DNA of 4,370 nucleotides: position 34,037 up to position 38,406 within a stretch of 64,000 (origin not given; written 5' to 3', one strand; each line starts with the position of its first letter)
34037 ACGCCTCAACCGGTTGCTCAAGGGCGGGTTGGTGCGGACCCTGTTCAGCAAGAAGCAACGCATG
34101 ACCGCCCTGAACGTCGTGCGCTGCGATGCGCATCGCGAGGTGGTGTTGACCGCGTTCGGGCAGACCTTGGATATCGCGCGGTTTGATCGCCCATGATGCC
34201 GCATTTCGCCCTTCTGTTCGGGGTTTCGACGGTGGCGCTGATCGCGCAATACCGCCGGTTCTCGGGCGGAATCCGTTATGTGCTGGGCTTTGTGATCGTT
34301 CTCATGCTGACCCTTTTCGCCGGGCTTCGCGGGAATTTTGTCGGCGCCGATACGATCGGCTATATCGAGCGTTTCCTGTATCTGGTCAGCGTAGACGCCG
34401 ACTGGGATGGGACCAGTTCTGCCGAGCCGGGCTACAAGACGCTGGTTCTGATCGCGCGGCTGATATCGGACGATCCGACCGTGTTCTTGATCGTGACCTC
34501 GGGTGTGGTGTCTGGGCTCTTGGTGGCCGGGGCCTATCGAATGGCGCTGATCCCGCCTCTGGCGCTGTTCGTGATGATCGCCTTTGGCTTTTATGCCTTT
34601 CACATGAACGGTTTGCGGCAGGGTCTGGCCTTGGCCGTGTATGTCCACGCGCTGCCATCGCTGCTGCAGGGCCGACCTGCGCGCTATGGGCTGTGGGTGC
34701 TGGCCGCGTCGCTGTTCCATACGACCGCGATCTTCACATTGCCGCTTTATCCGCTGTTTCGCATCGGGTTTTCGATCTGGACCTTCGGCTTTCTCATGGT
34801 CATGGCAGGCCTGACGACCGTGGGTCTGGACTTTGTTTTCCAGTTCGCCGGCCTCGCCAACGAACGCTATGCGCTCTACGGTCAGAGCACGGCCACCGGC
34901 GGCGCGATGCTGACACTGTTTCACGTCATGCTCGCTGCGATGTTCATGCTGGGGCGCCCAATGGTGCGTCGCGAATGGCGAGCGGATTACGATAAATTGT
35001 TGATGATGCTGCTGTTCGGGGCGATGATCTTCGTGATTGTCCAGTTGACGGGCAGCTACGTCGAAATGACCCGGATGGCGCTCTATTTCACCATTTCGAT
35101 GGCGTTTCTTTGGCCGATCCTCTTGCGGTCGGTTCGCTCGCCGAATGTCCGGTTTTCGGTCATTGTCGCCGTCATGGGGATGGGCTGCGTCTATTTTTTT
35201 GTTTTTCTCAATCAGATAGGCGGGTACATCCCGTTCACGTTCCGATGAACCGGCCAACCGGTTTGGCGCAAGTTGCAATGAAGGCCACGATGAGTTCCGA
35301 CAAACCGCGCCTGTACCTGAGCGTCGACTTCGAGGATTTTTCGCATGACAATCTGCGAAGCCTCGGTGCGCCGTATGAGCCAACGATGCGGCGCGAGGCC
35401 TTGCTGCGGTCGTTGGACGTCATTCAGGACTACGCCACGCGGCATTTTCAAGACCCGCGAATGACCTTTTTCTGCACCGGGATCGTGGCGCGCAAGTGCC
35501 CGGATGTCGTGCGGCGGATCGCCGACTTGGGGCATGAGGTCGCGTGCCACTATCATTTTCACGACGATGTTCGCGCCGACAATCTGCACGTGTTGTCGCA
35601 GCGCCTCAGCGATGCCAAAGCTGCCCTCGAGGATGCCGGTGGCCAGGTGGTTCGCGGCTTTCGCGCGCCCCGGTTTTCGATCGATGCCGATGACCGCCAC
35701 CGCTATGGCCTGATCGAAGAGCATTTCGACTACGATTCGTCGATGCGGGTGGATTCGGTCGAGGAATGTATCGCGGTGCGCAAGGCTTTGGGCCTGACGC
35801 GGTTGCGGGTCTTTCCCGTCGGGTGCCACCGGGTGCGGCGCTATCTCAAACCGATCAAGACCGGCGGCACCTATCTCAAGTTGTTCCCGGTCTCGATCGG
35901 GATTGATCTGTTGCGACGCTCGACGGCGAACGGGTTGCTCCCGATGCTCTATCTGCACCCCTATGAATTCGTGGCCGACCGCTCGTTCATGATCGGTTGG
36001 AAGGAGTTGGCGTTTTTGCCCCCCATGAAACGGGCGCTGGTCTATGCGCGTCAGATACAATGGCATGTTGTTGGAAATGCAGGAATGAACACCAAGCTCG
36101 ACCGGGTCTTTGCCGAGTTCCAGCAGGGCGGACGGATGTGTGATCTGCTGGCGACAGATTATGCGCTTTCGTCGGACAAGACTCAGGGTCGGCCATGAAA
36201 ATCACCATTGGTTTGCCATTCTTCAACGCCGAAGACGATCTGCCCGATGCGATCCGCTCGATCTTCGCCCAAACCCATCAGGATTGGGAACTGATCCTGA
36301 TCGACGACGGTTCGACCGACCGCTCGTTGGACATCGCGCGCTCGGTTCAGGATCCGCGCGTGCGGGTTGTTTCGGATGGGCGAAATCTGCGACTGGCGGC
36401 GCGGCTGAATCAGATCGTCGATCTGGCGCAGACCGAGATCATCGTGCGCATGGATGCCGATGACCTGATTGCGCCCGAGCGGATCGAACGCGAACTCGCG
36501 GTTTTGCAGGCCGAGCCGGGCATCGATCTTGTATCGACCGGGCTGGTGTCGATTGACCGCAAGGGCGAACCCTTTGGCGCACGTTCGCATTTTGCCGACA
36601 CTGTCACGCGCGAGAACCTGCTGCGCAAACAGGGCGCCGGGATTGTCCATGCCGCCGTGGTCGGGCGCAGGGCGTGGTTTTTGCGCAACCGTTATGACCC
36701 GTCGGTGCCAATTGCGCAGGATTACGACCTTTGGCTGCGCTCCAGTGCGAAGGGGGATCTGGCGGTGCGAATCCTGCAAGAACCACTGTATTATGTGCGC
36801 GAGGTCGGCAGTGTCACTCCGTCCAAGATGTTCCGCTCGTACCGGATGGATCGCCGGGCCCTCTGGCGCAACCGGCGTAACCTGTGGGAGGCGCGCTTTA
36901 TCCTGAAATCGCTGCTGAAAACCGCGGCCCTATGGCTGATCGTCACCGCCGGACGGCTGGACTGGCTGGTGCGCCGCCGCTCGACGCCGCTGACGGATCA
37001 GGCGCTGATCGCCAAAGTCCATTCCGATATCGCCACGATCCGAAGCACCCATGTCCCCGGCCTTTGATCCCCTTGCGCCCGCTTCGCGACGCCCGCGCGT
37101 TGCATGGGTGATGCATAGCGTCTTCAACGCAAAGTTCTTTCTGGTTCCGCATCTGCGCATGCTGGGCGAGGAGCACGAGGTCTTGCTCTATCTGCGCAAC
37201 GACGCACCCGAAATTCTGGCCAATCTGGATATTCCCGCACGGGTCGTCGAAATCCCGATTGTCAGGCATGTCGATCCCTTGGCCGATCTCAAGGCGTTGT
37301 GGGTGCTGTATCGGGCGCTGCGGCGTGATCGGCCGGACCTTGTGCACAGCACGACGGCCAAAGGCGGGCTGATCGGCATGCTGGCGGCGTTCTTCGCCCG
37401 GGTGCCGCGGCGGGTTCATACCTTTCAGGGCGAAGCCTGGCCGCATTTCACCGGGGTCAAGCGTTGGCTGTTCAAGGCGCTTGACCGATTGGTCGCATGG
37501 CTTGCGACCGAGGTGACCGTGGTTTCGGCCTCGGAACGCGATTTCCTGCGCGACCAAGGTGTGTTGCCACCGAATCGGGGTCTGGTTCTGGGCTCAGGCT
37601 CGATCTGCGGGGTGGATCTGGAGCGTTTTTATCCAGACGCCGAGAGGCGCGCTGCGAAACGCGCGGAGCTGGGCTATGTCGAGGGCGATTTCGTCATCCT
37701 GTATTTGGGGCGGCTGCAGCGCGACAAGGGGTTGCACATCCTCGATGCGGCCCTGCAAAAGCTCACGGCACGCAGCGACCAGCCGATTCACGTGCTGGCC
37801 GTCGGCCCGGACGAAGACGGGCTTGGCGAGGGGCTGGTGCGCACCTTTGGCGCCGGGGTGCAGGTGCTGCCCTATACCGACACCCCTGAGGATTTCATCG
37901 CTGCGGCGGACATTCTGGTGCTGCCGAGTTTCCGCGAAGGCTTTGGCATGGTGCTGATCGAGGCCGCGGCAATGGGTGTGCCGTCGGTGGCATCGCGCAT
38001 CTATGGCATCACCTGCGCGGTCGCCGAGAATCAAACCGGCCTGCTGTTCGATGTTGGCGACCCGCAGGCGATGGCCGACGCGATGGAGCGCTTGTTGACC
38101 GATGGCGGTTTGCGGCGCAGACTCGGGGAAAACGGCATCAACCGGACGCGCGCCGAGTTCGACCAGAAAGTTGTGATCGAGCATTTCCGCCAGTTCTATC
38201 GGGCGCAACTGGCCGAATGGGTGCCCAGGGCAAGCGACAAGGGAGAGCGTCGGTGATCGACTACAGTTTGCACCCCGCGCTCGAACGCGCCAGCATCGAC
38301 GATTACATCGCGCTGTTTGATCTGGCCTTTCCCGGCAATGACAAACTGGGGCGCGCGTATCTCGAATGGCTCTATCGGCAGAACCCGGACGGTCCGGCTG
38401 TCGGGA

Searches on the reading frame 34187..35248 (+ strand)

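Call 92: search_protein_families(library=pfam, proteins=[window:34187-35248:+], max_evalue=0.0001)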
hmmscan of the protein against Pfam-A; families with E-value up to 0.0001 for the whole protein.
window:34187-35248:+ (353 aa): 1 family
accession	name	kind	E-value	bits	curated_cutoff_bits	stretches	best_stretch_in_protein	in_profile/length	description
PF14897.12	EpsG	-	3.3e-40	138.7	30.1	1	32-352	2-326/326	EpsG family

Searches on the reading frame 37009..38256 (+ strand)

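Call 92: search_protein_families(library=pfam, proteins=[window:37009-38256:+], max_evalue=0.0001)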
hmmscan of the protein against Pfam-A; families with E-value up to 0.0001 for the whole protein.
window:37009-38256:+ (415 aa): 6 families
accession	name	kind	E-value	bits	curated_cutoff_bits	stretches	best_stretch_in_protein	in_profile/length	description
PF00534.26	Glycos_transf_1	-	1.5e-33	116.2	26.4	1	215-378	3-171/172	Glycosyl transferases group 1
PF13692.12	Glyco_trans_1_4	-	9.5e-30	104.2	27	1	228-365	2-142/142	Glycosyl transferases group 1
PF13579.12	Glyco_trans_4_4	-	4.1e-20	73.1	29.7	1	55-195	18-156/158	Glycosyl transferase 4-like domain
PF13439.12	Glyco_transf_4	-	3e-15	57.1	28.5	1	51-190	17-158/170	Glycosyltransferase Family 4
PF20706.3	GT4-conflict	-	1.2e-12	48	26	1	220-341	193-323/385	Family 4 Glycosyltransferase in conflict systems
PF13477.12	Glyco_trans_4_2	-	4.8e-06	27.2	23.4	1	55-155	24-121/139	Glycosyl transferase 4-like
